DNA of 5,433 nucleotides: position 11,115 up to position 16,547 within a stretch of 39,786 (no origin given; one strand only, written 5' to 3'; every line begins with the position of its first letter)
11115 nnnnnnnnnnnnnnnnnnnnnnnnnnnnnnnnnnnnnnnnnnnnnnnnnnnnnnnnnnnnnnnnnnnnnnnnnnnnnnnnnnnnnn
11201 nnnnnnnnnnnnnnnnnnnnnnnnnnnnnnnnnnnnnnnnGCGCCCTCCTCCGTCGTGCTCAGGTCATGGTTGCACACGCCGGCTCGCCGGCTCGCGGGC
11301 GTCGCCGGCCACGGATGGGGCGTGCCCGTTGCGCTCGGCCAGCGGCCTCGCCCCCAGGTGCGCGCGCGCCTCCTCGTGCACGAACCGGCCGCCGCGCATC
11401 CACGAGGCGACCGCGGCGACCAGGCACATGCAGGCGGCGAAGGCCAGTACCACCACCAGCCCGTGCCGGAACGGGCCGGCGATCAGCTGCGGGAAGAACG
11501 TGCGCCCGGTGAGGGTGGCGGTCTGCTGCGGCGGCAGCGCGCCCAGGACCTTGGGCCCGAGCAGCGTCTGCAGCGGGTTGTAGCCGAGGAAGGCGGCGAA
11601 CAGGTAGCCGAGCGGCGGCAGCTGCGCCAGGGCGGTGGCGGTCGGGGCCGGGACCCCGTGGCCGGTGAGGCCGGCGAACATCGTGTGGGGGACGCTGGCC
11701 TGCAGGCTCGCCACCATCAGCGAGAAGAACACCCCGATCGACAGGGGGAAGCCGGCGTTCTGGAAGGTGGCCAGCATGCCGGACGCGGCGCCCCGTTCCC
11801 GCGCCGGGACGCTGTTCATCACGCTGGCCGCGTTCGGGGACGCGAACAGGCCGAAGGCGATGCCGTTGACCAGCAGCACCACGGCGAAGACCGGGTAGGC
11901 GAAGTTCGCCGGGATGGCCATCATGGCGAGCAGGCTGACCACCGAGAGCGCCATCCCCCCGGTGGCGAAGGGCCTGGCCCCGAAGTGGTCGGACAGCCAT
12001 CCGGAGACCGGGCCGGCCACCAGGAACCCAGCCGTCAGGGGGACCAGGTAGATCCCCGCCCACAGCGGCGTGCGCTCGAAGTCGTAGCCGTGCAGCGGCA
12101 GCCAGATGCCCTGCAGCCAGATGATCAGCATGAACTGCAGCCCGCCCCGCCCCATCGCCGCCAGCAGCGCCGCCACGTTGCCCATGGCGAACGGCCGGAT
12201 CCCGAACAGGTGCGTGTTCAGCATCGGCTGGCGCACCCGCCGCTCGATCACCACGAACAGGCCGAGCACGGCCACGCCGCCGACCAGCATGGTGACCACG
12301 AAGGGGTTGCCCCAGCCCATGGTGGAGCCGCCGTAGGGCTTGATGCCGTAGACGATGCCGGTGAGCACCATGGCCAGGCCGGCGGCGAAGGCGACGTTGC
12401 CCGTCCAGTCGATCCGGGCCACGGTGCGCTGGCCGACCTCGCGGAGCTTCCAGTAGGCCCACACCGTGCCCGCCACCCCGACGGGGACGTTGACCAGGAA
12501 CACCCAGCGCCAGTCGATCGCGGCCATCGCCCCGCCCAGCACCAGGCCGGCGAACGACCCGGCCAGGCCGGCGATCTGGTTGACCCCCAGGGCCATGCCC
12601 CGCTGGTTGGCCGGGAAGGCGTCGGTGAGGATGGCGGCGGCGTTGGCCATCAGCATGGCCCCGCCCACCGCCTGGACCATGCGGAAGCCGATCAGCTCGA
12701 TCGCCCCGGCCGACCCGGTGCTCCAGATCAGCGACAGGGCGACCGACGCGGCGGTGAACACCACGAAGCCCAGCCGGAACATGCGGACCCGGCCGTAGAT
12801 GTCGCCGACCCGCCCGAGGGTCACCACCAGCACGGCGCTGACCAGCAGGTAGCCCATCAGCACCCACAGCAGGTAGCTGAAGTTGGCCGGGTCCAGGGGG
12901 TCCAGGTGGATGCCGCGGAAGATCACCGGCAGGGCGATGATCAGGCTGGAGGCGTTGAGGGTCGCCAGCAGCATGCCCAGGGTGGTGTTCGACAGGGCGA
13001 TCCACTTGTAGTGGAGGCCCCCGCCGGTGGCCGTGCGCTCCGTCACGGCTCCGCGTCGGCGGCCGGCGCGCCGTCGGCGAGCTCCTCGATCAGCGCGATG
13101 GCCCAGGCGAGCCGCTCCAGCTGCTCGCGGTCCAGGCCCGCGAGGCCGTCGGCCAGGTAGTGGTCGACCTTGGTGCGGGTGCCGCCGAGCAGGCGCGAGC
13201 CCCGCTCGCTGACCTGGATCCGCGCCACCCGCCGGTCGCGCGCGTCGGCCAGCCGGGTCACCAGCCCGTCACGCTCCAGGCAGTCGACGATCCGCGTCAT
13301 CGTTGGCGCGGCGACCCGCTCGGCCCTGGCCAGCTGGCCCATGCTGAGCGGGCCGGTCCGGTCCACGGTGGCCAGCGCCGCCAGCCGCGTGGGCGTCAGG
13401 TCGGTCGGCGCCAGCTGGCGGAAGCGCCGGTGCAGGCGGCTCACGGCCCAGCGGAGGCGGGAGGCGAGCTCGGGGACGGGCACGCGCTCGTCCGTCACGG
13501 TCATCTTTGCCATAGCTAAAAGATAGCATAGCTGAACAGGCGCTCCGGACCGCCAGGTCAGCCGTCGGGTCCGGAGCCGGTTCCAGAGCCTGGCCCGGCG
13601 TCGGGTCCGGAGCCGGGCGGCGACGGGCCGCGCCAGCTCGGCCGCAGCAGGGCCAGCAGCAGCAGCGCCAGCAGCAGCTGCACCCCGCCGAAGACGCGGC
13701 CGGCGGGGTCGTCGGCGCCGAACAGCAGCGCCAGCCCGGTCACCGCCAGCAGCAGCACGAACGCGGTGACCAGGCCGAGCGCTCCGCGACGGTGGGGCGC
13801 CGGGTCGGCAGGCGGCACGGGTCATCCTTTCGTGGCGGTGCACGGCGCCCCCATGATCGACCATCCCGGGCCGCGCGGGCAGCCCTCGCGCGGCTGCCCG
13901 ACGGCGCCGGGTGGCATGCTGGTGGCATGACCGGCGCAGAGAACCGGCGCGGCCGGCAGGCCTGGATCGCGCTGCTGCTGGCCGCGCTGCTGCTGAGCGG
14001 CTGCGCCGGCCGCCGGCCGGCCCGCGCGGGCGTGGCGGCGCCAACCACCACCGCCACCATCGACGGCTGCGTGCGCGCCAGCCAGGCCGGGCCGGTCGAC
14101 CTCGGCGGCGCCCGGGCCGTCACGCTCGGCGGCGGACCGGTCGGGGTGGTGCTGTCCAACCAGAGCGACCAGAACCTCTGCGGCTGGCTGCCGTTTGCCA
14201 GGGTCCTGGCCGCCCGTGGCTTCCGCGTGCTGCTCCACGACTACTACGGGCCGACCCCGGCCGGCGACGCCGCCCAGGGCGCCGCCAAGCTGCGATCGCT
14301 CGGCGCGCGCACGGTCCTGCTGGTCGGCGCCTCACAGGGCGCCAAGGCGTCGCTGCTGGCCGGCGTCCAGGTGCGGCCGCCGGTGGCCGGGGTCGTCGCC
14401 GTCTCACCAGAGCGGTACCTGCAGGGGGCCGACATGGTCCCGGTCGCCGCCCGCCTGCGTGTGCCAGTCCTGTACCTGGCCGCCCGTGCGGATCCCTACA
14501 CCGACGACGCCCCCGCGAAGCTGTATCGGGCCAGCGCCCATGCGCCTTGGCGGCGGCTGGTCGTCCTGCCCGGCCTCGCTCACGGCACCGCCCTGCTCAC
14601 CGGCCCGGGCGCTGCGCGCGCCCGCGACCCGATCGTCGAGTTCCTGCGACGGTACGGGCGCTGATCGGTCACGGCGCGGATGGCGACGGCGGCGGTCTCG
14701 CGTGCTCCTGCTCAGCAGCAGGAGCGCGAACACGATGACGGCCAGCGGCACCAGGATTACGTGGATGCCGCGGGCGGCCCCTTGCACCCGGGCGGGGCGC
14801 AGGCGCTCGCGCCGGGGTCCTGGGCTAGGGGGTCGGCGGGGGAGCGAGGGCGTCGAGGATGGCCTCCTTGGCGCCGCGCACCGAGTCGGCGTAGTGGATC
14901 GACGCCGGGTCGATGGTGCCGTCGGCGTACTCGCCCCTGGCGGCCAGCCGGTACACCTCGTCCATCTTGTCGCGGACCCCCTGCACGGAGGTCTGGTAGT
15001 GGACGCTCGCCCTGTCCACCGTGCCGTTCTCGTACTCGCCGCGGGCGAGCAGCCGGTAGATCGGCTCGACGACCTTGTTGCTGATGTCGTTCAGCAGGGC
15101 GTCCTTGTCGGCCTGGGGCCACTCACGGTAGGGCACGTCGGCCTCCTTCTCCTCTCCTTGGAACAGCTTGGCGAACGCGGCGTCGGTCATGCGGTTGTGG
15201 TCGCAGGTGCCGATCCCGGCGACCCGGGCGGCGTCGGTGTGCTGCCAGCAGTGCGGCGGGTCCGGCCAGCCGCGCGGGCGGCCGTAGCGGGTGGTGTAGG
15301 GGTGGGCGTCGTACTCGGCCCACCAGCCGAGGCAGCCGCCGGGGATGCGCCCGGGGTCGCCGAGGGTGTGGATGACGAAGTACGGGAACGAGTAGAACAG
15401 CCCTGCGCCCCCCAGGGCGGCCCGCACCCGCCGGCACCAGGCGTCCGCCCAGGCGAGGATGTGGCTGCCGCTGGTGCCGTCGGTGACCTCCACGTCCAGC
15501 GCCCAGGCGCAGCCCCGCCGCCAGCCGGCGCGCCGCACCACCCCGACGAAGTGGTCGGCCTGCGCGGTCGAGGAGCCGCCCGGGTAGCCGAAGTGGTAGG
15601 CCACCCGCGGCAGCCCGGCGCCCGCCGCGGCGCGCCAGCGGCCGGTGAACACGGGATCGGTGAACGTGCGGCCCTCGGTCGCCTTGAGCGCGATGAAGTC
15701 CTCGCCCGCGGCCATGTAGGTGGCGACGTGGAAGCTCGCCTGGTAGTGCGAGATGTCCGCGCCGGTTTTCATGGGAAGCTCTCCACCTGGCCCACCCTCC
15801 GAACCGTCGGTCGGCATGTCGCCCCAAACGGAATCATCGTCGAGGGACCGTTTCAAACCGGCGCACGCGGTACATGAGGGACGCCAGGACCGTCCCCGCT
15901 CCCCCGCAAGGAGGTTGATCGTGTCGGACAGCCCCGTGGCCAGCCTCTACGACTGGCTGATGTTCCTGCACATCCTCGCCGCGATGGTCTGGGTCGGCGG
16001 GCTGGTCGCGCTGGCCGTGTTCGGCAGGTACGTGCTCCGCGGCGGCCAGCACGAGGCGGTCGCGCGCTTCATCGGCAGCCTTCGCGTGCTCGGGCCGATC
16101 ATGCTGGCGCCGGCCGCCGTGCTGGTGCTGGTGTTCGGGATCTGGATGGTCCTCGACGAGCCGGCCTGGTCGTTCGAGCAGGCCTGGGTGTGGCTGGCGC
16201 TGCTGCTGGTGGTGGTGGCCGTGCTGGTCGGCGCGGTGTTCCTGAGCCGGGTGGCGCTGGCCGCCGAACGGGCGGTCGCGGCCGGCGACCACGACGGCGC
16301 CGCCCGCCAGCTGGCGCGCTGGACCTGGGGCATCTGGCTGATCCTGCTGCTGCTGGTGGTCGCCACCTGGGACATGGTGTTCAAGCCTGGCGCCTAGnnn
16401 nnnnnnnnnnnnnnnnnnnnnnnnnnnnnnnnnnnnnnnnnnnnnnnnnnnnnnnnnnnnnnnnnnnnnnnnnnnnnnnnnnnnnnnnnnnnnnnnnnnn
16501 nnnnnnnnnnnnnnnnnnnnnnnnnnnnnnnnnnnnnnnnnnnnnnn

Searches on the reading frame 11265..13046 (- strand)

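Call 38: search_protein_families(library=pfam, proteins=[window:11265-13046:-], max_evalue=0.0001)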
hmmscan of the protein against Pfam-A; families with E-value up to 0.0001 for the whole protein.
window:11265-13046:- (593 aa): 2 families
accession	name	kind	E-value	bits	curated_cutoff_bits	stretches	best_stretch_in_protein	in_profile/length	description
PF07690.21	MFS_1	-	1.9e-37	129.4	33.4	1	22-435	2-345/347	Major Facilitator Superfamily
PF00083.30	Sugar_tr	-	4.3e-05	23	22.3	0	330-443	48-161/452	Sugar (and other) transporter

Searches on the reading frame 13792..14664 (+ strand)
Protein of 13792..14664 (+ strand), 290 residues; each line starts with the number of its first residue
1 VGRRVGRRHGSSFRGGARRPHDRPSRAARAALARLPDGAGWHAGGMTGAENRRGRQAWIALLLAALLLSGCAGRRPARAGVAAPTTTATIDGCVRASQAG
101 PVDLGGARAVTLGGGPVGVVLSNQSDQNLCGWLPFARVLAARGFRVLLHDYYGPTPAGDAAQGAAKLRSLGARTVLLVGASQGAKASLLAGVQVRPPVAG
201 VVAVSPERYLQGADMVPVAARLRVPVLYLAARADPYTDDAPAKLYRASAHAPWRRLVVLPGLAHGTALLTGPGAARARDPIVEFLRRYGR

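Call 39: search_protein_families(library=pfam, proteins=[window:13792-14664:+], max_evalue=0.0001)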
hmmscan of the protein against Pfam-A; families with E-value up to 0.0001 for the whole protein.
window:13792-14664:+ (290 aa): 1 family
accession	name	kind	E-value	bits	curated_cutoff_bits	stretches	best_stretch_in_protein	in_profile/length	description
PF12146.15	Hydrolase_4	-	1.1e-05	25.4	27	0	212-266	180-234/239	Serine aminopeptidase, S33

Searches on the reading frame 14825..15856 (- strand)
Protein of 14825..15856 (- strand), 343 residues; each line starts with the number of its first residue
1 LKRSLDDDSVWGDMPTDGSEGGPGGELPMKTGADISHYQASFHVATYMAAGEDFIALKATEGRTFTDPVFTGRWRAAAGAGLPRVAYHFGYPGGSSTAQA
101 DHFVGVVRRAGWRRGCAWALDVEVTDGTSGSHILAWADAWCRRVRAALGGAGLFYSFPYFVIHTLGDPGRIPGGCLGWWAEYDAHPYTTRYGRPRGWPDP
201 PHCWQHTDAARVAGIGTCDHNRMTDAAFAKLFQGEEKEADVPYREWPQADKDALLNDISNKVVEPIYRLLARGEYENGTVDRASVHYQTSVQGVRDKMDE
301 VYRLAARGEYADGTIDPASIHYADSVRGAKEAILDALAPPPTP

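Call 38: search_protein_families(library=pfam, proteins=[window:14825-15856:-], max_evalue=0.0001)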
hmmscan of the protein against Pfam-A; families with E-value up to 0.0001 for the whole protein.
window:14825-15856:- (343 aa): 1 family
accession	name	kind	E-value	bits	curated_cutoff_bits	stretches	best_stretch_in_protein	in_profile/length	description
PF01183.26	Glyco_hydro_25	-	1.5e-26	94.3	27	1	34-215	2-180/180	Glycosyl hydrolases family 25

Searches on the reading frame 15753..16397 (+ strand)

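Call 39: search_protein_families(library=pfam, proteins=[window:15753-16397:+], max_evalue=0.0001)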
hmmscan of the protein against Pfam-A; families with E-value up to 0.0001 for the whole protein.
window:15753-16397:+ (214 aa): 2 families
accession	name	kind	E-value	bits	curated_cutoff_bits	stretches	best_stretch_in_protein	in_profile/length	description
PF10027.14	DUF2269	-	5.4e-11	43.2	28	1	69-212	3-150/150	Predicted integral membrane protein (DUF2269)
PF03653.18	UPF0093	-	1.2e-08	35.9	34.2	1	64-203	3-138/146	Uncharacterised protein family (UPF0093)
